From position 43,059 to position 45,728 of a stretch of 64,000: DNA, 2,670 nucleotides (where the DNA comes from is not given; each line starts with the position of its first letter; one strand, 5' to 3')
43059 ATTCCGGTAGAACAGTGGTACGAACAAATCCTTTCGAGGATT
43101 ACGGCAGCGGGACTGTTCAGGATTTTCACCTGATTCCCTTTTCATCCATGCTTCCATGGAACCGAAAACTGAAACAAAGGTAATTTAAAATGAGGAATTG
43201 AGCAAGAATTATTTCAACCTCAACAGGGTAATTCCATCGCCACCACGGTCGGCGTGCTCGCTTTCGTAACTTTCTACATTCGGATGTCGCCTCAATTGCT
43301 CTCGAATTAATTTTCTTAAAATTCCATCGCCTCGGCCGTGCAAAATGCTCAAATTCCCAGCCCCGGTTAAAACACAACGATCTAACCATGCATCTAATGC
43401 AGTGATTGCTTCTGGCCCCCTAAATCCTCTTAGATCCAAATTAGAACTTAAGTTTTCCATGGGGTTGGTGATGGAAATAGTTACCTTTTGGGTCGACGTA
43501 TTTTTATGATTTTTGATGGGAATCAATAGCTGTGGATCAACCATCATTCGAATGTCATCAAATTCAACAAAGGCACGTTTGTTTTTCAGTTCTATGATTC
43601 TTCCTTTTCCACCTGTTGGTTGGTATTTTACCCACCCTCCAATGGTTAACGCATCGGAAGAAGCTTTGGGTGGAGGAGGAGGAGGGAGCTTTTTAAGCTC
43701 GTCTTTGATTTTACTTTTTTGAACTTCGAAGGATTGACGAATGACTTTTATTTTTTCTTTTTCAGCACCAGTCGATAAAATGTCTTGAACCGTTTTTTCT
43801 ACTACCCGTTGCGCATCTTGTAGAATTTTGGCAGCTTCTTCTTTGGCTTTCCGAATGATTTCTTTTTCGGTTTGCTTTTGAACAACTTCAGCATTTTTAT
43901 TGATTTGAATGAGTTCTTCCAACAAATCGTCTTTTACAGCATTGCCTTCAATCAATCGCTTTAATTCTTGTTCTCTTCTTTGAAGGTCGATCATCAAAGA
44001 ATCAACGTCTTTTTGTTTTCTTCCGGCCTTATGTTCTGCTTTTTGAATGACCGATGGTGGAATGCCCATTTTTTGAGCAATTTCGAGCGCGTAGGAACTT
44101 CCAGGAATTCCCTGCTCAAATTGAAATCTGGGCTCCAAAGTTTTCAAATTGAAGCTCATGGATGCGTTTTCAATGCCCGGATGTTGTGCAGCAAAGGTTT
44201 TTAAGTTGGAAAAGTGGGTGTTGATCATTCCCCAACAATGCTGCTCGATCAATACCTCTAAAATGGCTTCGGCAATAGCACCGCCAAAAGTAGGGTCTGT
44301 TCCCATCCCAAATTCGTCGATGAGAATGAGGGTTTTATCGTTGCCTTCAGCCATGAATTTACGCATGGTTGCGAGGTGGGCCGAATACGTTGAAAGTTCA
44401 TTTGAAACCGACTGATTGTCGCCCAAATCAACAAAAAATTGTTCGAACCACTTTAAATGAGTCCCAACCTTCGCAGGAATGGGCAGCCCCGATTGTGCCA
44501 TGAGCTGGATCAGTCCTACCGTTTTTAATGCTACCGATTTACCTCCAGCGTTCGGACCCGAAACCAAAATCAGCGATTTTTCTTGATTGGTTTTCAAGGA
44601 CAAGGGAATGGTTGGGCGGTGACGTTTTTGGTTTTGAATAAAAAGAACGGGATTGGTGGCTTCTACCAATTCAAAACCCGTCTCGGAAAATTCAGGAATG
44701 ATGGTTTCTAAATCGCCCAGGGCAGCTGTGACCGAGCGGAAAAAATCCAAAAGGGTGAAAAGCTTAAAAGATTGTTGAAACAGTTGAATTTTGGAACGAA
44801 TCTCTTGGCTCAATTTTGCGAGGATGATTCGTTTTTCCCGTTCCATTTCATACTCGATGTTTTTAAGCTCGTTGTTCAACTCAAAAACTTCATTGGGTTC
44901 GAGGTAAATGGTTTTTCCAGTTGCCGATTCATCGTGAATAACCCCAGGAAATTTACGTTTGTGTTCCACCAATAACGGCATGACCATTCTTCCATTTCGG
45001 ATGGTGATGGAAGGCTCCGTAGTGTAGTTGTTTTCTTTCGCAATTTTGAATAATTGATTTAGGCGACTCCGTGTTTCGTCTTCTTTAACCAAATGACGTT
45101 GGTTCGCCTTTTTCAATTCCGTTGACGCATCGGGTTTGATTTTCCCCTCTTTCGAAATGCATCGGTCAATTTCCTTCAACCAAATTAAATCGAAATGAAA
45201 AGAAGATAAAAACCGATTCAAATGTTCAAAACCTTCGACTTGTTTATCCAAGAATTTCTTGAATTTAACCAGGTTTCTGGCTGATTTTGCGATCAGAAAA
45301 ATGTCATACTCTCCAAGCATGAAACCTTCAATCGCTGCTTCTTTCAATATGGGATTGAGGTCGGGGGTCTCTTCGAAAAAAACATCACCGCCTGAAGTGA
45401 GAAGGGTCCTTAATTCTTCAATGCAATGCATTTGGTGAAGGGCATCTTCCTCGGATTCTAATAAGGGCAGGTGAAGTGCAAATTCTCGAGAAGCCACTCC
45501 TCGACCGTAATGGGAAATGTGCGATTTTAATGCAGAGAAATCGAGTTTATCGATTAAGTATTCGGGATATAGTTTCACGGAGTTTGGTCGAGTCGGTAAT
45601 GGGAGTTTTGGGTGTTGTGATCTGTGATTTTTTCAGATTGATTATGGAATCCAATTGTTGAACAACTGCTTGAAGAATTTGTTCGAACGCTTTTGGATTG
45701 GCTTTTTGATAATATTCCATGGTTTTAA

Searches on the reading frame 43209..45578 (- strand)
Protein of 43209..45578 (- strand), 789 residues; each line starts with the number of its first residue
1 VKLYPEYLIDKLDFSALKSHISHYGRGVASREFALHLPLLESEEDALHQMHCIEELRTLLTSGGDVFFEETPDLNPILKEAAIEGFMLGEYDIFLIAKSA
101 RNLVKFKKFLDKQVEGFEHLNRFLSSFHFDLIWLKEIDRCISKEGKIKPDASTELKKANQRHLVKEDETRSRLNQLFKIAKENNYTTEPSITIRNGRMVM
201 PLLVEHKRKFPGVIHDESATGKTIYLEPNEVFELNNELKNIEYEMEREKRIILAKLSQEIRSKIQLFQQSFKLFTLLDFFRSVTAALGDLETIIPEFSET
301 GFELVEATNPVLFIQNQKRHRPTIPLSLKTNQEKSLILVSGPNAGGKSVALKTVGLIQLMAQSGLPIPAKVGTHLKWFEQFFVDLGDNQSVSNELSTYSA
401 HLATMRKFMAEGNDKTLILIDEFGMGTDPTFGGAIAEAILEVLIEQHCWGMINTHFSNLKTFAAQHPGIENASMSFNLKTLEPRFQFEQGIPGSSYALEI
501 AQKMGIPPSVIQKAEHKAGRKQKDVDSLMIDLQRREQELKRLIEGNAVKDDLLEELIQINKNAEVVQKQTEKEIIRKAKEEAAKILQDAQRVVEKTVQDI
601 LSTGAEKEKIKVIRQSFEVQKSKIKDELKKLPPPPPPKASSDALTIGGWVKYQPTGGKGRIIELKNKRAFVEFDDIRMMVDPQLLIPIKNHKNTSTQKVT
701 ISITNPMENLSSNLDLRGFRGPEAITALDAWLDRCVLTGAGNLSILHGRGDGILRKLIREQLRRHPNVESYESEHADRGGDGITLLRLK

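Call 5: search_protein_families(library=pfam, proteins=[window:43209-45578:-], max_evalue=0.01)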
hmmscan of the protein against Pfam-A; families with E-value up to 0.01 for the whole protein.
window:43209-45578:- (789 aa): 4 families
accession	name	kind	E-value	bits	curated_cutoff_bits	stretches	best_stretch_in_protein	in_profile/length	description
PF00488.27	MutS_V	-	8.4e-34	117.6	30.2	1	338-518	2-184/188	MutS domain V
PF01713.27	Smr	-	1.9e-21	76.4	25.7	1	714-789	1-77/77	Smr domain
PF09871.14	DUF2098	-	4.1e-05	24.3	25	1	644-698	2-59/94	Uncharacterized protein conserved in archaea (DUF2098)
PF20297.4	MSSS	-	0.0041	17.2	26.8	1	649-682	4-39/42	MutS2 and Smr-associated SH3 domain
